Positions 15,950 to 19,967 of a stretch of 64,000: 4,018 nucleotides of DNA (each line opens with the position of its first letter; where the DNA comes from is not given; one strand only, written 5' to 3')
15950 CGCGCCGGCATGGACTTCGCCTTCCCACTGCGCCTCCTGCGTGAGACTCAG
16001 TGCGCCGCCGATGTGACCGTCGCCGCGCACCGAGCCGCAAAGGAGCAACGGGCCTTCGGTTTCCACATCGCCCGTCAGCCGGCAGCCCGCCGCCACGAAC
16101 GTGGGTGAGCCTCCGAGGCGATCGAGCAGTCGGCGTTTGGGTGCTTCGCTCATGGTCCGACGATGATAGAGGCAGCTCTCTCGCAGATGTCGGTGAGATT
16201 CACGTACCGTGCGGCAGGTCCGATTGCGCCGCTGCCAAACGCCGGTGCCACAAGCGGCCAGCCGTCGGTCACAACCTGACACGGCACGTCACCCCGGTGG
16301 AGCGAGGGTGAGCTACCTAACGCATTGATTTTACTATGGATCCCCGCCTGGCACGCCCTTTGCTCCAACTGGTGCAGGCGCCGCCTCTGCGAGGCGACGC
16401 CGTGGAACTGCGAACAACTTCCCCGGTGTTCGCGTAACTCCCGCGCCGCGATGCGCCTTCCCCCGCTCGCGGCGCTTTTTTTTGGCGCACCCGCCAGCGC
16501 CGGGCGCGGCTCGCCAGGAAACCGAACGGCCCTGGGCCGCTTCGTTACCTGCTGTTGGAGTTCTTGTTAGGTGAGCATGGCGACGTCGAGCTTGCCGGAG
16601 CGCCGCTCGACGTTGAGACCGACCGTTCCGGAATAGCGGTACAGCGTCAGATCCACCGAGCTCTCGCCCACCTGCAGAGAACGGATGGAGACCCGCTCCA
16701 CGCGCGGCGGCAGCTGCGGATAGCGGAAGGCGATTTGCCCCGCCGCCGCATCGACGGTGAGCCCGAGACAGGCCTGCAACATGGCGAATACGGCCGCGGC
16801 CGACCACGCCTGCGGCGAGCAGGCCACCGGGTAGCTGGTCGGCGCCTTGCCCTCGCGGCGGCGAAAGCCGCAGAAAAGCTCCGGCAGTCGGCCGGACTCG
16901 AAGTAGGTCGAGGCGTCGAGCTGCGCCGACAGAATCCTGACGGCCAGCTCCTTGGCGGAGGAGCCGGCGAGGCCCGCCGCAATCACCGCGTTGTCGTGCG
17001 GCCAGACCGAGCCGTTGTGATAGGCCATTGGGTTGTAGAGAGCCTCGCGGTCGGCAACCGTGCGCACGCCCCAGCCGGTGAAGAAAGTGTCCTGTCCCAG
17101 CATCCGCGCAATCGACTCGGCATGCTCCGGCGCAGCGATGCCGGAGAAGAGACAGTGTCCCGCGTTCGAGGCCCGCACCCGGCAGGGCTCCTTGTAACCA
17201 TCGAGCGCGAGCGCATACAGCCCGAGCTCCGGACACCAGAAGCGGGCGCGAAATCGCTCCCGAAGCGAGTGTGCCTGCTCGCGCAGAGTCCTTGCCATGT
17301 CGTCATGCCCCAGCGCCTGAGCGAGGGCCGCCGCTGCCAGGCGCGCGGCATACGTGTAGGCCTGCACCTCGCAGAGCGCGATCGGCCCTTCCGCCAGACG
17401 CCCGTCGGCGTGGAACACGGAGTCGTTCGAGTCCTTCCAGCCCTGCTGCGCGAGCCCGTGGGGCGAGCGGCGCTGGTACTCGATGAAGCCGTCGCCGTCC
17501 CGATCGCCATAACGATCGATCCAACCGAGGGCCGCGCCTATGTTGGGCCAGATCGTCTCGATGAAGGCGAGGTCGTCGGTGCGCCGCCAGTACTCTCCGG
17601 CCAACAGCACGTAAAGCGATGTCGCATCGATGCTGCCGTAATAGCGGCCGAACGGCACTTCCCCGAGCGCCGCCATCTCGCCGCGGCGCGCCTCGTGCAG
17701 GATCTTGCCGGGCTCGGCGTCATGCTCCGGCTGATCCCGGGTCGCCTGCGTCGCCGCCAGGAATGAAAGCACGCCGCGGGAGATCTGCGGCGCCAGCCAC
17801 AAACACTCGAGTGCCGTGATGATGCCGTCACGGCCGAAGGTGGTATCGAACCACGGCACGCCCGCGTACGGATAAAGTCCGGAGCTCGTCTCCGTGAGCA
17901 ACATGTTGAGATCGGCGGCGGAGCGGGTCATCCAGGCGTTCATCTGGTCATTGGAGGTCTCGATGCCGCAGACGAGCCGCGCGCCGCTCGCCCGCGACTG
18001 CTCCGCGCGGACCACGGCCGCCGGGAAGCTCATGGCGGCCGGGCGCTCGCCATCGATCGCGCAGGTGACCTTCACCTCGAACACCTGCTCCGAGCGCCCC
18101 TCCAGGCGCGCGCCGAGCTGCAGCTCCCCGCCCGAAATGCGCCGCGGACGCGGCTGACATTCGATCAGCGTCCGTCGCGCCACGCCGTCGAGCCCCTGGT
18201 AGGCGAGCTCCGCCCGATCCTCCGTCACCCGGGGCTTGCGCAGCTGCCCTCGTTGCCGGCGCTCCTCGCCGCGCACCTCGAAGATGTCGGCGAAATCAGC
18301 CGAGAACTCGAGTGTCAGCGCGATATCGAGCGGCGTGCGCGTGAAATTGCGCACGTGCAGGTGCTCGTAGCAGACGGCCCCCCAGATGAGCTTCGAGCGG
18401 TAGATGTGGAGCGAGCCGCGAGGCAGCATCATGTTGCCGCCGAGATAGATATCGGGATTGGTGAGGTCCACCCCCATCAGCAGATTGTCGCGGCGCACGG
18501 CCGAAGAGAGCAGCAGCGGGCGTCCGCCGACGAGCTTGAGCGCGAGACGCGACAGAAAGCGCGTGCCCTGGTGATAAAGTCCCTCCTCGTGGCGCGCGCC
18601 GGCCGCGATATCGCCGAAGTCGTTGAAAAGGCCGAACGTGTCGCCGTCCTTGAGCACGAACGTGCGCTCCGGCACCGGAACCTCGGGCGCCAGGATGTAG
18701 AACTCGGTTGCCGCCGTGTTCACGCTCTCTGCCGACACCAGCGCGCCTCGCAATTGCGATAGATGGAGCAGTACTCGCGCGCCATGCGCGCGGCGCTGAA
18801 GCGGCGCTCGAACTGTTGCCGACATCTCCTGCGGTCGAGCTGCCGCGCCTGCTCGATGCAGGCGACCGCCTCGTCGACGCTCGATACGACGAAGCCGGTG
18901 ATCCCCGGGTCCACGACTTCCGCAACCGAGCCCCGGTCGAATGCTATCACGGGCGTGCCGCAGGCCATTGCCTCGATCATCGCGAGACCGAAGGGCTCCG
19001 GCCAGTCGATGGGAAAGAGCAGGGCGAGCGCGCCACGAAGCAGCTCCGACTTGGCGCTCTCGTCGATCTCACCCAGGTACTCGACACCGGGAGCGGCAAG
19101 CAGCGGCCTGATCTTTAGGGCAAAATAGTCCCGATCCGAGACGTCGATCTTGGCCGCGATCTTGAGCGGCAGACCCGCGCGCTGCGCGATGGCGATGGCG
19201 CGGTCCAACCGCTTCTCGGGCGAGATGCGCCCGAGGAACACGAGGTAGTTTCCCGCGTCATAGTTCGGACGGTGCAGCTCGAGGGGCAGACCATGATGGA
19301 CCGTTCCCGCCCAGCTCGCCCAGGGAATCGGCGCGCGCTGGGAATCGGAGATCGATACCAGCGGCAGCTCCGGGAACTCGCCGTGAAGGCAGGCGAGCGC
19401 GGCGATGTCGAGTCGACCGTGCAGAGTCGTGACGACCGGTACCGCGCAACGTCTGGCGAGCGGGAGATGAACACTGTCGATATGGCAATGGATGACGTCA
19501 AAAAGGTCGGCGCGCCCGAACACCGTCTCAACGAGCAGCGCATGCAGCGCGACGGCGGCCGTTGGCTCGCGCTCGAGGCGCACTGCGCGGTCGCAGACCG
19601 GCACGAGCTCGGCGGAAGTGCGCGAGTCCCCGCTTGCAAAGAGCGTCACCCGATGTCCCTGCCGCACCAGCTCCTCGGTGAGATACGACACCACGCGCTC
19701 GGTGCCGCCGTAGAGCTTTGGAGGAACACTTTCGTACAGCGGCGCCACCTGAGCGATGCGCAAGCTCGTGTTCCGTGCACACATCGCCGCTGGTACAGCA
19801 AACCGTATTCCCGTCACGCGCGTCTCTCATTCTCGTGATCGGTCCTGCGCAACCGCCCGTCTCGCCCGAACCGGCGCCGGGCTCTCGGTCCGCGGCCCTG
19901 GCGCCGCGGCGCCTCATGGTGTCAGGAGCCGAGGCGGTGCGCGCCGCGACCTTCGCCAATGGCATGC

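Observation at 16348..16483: Exact sigma-54 promoter plus orphan intrinsic terminator: candidate sRNA of about 110 nt with two CUUCCCC loops, opposite in orientation to both flanking genes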

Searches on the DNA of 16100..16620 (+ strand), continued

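Call 86: search_rna_families(source=window, start=16360, end=16495, threshold=evalue, max_evalue=10)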
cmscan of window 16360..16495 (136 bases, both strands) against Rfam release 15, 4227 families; matches with E-value up to 10: 20.
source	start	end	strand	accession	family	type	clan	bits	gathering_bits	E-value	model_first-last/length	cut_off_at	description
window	16367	16480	+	RF02344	ar14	Gene; sRNA;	-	29.3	58.8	0.00032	1-123/123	no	Alphaproteobacterial ar14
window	16377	16401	+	RF01836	weev_FSE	Cis-reg; frameshift_element;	-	20.8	40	0.27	1-27/27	no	ribosomal frameshift site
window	16402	16480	+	RF02791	CcsR1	Gene; sRNA;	-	20.6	65.3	0.0032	1-83/83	no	Conserved CCUCCUCCC motif stress-induced RNA 1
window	16403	16479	+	RF02833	Scr3202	Gene; sRNA;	-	17.7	52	1.2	1-95/95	no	Streptomyces RNA 3202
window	16374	16403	-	RF00502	TCV_Pr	Cis-reg;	-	17.3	40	0.3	1-34/34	no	Turnip crinkle virus (TCV) core promoter hairpin (Pr)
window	16367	16479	+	RF02232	sX13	Gene; sRNA;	-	16.3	50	0.28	1-115/115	no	Xanthomonadaceae sRNA sX13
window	16400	16483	+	RF02871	ncS54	Gene; sRNA;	-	16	43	0.16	1-79/79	no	Burkholderia sRNA 54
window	16377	16401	-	RF01836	weev_FSE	Cis-reg; frameshift_element;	-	16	40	3.4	1-27/27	no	ribosomal frameshift site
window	16372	16416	-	RF02940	COG3860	Cis-reg;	-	15.9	42.5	0.1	1-54/54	no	COG3860 RNA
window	16413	16490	+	RF00519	suhB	Gene; sRNA;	CL00108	14.9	41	0.51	1-77/77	no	Makes More Granules Regulator RNA (mmgR)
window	16377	16401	-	RF01521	CC1840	Gene; sRNA;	-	13.4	50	8.7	69-93/95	no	caulobacter sRNA CC1840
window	16381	16484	+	RF02869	ncS025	Gene; sRNA;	-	12.6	46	3.8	1-85/85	no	Burkholderia sRNA 25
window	16377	16401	+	RF03572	MIR2109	Gene; miRNA;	-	12.5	100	6.8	1-71/71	no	MIR2109 microRNA precursor family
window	16424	16448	-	RF04259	mir-2003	Gene; miRNA;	-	12.3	114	9.3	32-56/87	no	mir-2003 microRNA precursor family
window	16426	16488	+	RF00236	ctRNA_pGA1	Gene; antisense;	-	11.4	45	5.3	1-79/79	no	ctRNA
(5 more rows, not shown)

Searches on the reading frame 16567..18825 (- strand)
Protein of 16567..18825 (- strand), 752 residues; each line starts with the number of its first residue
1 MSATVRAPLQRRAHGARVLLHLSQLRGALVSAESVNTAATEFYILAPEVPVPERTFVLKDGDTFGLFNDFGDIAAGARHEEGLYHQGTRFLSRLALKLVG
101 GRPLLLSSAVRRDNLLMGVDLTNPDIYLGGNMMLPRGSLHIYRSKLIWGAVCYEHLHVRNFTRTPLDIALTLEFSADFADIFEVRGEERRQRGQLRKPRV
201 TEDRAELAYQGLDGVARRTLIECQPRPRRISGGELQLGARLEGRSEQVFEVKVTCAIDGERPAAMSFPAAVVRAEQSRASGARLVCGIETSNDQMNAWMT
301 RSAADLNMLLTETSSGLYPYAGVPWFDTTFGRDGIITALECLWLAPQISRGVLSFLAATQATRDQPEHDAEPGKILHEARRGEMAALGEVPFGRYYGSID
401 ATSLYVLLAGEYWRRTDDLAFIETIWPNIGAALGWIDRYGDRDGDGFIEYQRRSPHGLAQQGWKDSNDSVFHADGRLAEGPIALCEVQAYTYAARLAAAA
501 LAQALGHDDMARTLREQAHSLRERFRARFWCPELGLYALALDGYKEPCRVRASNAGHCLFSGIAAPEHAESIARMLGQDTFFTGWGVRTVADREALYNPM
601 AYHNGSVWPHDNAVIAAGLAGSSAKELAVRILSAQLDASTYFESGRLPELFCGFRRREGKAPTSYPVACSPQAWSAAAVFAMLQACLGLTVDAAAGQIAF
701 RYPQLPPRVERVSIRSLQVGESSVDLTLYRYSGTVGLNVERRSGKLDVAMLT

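Call 10: find_encoding_contigs(protein=window:16567-18825:-, flank=6000, max_places=6)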
Protein window:16567-18825:- (752 aa): no gene with exactly this product is on record in the collection.

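Call 11: search_protein_families(library=pfam, proteins=[window:16567-18825:-])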
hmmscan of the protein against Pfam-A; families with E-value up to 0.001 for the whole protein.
window:16567-18825:- (752 aa): 4 families
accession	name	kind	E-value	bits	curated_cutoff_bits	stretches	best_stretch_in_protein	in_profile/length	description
PF14742.11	GDE_N_bis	-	8.3e-54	182.7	22.1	1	58-250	1-192/194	N-terminal domain of (some) glycogen debranching enzymes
PF22422.2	MGH1-like_GH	-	1e-22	81.6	27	1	337-638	12-327/356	Mannosylglycerate hydrolase MGH1-like glycoside hydrolase domain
PF06202.20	GDE_C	-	5.9e-10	39.1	21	1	395-679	76-365/367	Amylo-alpha-1,6-glucosidase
PF17389.8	Bac_rhamnosid6H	-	4.4e-07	30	24.5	1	395-537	93-220/339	Bacterial alpha-L-rhamnosidase 6 hairpin glycosidase domain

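Call 12: find_homologous_proteins(query=window:16567-18825:-, max_evalue=1e-50)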
Query window:16567-18825:- (752 aa): 8000 proteins with E <= 1e-50 among 8000 candidates; the best 120 are listed.
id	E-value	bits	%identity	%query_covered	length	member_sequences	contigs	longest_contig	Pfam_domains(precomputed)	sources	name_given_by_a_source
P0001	0.0e+0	1654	100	96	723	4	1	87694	PF17389.9,PF06202.21,PF14742.12,PF22422.3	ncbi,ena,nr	ncbi:MAG TPA: amylo-alpha-1,6-glucosidase [Steroidobacteraceae bacterium]|nr:amylo-alpha-1,6-glucosi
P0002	0.0e+0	1530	92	96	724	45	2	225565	PF17389.9,PF06202.21,PF14742.12,PF22422.3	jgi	jgi:glycogen debranching enzyme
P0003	0.0e+0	1502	90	96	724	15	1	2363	PF17389.9,PF06202.21,PF14742.12,PF22422.3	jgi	jgi:glycogen debranching enzyme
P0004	0.0e+0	1499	89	96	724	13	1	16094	PF17389.9,PF06202.21,PF14742.12,PF22422.3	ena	-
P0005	0.0e+0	1497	89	96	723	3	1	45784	PF17389.9,PF06202.21,PF14742.12,PF22422.3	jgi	-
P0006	0.0e+0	1496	89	97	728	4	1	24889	PF17389.9,PF06202.21,PF14742.12,PF22422.3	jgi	jgi:glycogen debranching enzyme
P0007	0.0e+0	1495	87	97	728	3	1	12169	PF17389.9,PF06202.21,PF14742.12,PF22422.3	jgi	jgi:glycogen debranching enzyme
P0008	0.0e+0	1495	89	96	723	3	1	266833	PF17389.9,PF06202.21,PF14742.12,PF22422.3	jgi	jgi:glycogen debranching enzyme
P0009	0.0e+0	1493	89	96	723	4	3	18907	PF17389.9,PF06202.21,PF14742.12,PF22422.3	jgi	jgi:glycogen debranching enzyme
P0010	0.0e+0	1489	88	97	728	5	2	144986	PF17389.9,PF06202.21,PF14742.12,PF22422.3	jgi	jgi:glycogen debranching enzyme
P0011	0.0e+0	1478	89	96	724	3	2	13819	PF17389.9,PF06202.21,PF14742.12,PF22422.3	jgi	jgi:glycogen debranching enzyme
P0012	0.0e+0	1474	88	96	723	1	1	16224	PF17389.9,PF06202.21,PF14742.12,PF22422.3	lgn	-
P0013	0.0e+0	1472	88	95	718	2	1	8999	PF17389.9,PF06202.21,PF14742.12,PF22422.3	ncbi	ncbi:MAG TPA: glycogen debranching N-terminal domain-containing protein [Steroidobacteraceae bacteri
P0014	0.0e+0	1470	88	96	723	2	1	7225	PF17389.9,PF06202.21,PF14742.12,PF22422.3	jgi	jgi:glycogen debranching enzyme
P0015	0.0e+0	1467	87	96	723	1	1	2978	PF17389.9,PF06202.21,PF14742.12,PF22422.3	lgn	-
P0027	0.0e+0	1403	84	96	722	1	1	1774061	PF17389.9,PF06202.21,PF14742.12,PF22422.3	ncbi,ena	-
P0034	0.0e+0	1211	71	96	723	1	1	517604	PF06202.21,PF14742.12,PF22422.3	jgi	jgi:glycogen debranching enzyme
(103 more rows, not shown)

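Call 13: find_encoding_contigs(protein=P0001, flank=4000, max_places=2)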
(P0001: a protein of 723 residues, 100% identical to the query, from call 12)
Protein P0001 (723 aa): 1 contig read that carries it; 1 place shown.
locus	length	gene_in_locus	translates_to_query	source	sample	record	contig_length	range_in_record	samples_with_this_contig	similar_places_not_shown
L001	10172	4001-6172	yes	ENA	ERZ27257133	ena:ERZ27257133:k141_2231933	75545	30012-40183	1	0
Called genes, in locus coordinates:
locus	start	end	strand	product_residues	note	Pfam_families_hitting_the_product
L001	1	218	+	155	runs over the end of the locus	PF24747:Zn-ribbon_GIR1 (faint), PF21352:Zn_ribbon_Thio2 (weak), PF00085:Thioredoxin, PF13098:Thioredoxin_2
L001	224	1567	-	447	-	PF00675:Peptidase_M16 (weak), PF05193:Peptidase_M16_C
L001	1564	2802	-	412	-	PF00675:Peptidase_M16, PF05193:Peptidase_M16_C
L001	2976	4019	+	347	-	PF13439:Glyco_transf_4, PF13579:Glyco_trans_4_4, PF00534:Glycos_transf_1, PF13692:Glyco_trans_1_4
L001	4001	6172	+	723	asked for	PF14742:GDE_N_bis, PF22422:MGH1-like_GH, PF06202:GDE_C (weak), PF17389:Bac_rhamnosid6H (weak)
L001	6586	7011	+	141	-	PF04519:Bactofilin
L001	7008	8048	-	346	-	PF00561:Abhydrolase_1, PF12146:Hydrolase_4, PF12697:Abhydrolase_6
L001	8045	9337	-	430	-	PF00072:Response_reg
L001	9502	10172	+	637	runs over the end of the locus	-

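Call 14: find_encoding_contigs(protein=P0002, flank=4000, max_places=2)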
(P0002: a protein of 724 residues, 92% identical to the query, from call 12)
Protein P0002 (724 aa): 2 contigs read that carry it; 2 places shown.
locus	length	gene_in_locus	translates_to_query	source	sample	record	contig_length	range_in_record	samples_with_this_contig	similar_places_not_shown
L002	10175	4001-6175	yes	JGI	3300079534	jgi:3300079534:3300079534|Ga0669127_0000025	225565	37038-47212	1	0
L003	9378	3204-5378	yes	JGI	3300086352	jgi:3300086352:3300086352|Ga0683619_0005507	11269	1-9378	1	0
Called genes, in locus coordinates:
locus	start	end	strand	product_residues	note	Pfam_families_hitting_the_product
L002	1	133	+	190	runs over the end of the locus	-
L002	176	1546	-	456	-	PF05193:Peptidase_M16_C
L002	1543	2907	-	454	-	PF00675:Peptidase_M16, PF05193:Peptidase_M16_C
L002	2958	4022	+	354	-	PF13439:Glyco_transf_4, PF13579:Glyco_trans_4_4, PF00534:Glycos_transf_1, PF13692:Glyco_trans_1_4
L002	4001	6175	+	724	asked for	PF14742:GDE_N_bis, PF22422:MGH1-like_GH, PF06202:GDE_C (weak), PF17389:Bac_rhamnosid6H (weak)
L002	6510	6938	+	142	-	PF04519:Bactofilin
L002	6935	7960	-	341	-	PF00561:Abhydrolase_1, PF12146:Hydrolase_4, PF12697:Abhydrolase_6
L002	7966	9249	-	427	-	PF00072:Response_reg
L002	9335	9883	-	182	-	PF01569:PAP2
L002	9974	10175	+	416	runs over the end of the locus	PF00155:Aminotran_1_2 (weak), PF00266:Aminotran_5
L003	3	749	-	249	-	?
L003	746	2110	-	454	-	PF00675:Peptidase_M16, PF05193:Peptidase_M16_C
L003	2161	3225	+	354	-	PF13439:Glyco_transf_4, PF13579:Glyco_trans_4_4, PF00534:Glycos_transf_1, PF13692:Glyco_trans_1_4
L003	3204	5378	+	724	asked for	PF14742:GDE_N_bis, PF22422:MGH1-like_GH, PF06202:GDE_C (weak), PF17389:Bac_rhamnosid6H (weak)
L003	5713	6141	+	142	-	PF04519:Bactofilin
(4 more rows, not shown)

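Call 15: find_encoding_contigs(protein=P0027, flank=4000, max_places=2)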
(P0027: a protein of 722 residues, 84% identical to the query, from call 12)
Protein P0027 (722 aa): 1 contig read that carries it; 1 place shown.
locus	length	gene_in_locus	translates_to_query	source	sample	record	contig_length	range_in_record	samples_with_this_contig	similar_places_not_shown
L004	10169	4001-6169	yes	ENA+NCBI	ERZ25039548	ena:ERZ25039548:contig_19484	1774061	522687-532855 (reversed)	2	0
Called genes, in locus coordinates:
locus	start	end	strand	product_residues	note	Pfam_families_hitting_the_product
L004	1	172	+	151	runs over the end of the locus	PF24747:Zn-ribbon_GIR1 (faint), PF21352:Zn_ribbon_Thio2 (weak), PF00085:Thioredoxin, PF13098:Thioredoxin_2, PF13905:Thioredoxin_8 (faint)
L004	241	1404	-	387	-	PF05193:Peptidase_M16_C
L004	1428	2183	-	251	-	PF05193:Peptidase_M16_C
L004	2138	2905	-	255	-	PF00675:Peptidase_M16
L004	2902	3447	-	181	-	-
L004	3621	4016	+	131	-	PF00534:Glycos_transf_1, PF13692:Glyco_trans_1_4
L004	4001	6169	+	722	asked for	PF14742:GDE_N_bis, PF22422:MGH1-like_GH, PF06202:GDE_C, PF17389:Bac_rhamnosid6H (weak)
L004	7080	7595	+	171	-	PF04519:Bactofilin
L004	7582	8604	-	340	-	-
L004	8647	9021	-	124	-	-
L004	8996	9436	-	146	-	-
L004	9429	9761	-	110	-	PF00072:Response_reg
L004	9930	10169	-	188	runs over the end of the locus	PF00534:Glycos_transf_1, PF13692:Glyco_trans_1_4, PF20706:GT4-conflict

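Call 16: find_encoding_contigs(protein=P0034, flank=4000, max_places=2)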
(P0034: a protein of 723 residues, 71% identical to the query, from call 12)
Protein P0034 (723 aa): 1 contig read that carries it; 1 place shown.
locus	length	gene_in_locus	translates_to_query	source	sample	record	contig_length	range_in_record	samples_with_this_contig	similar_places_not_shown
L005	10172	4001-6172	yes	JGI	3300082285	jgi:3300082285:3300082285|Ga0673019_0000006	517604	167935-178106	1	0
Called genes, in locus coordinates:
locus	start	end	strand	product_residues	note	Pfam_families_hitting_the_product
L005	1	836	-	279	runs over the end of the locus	PF01149:Fapy_DNA_glyco, PF05833:NFACT_N (weak), PF06831:H2TH, PF06827:zf-FPG_IleRS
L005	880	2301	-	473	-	PF00675:Peptidase_M16, PF05193:Peptidase_M16_C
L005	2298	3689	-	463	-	PF00675:Peptidase_M16, PF05193:Peptidase_M16_C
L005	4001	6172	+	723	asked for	PF14742:GDE_N_bis, PF06202:GDE_C, PF22422:MGH1-like_GH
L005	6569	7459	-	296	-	PF05036:SPOR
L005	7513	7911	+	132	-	PF04519:Bactofilin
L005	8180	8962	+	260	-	PF03009:GDPD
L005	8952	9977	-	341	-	PF00561:Abhydrolase_1, PF12146:Hydrolase_4, PF12697:Abhydrolase_6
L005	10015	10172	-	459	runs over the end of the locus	PF00072:Response_reg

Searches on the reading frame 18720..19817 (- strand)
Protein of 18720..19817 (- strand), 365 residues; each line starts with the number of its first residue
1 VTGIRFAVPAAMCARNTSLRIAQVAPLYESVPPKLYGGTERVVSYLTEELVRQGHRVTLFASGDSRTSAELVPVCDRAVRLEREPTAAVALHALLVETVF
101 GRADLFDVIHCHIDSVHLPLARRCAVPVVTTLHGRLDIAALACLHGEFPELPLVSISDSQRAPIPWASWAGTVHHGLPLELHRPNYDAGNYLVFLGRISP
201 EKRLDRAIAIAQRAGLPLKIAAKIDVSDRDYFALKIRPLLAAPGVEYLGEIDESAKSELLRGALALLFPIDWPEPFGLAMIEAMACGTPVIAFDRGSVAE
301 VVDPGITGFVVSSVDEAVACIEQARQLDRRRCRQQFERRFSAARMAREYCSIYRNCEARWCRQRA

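Call 11: search_protein_families(library=pfam, proteins=[window:18720-19817:-])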
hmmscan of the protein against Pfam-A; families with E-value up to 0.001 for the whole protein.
window:18720-19817:- (365 aa): 5 families
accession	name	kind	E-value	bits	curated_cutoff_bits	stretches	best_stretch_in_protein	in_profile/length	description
PF00534.26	Glycos_transf_1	-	5e-23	81.9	26.4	1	187-323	13-154/172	Glycosyl transferases group 1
PF13692.12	Glyco_trans_1_4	-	8.1e-18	65.5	27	1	190-321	2-136/142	Glycosyl transferases group 1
PF13439.12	Glyco_transf_4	-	1.5e-13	51.6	28.5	1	36-137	1-108/170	Glycosyltransferase Family 4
PF13579.12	Glyco_trans_4_4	-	1.1e-08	36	29.7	1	37-136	1-105/158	Glycosyl transferase 4-like domain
PF13524.12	Glyco_trans_1_2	-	0.00019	21.8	25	1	280-348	67-141/144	Glycosyl transferase-like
